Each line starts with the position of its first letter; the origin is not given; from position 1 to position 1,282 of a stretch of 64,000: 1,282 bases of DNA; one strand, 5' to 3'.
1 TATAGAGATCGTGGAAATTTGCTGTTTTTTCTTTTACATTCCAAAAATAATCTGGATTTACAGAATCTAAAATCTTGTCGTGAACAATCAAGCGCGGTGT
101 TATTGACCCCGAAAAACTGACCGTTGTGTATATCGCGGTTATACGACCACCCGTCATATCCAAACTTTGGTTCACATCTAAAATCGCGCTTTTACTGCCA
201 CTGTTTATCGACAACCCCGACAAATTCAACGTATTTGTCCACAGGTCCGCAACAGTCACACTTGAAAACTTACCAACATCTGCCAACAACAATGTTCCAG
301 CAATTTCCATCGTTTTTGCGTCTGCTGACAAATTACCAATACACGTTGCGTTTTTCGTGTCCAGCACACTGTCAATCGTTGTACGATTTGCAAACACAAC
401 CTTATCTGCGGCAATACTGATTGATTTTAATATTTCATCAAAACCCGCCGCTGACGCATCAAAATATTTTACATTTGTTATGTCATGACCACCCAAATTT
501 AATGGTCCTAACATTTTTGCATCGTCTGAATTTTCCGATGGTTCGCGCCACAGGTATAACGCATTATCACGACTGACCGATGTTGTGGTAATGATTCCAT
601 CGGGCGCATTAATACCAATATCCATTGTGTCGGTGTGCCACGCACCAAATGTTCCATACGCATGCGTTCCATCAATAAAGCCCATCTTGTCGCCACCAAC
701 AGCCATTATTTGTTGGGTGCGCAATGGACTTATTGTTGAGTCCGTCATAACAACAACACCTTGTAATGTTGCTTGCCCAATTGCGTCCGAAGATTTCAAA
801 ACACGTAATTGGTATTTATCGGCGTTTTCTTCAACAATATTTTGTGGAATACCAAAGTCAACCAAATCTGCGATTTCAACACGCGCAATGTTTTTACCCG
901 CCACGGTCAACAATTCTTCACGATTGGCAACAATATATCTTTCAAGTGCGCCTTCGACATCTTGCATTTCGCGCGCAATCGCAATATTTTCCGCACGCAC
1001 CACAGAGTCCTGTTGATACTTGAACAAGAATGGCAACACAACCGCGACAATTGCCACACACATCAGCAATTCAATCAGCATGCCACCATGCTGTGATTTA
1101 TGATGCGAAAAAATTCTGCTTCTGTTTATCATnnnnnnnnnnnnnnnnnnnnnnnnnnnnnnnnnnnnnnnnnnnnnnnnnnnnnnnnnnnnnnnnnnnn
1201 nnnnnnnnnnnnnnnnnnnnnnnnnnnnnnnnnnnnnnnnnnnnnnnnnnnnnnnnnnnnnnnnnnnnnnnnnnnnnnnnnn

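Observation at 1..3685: Three tandem, overlapping genes for giant (about 400-450 aa or more) proteins with prepilin-type N-termini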

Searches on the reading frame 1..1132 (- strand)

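Call 5: search_protein_families(library=pfam, proteins=[window:1-1132:-], max_evalue=1)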
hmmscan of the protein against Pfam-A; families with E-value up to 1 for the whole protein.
window:1-1132:- (377 aa): 0 families

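Call 6: search_protein_families(library=ncbifam, proteins=[window:1-1132:-], max_evalue=1)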
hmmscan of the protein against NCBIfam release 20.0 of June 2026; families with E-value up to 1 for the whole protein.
window:1-1132:- (377 aa): 1 family
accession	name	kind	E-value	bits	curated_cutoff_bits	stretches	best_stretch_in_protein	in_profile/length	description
NF033488.1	lmo0937_fam_TM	equivalog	0.17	11.9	30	1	15-35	20-40/43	lmo0937 family membrane protein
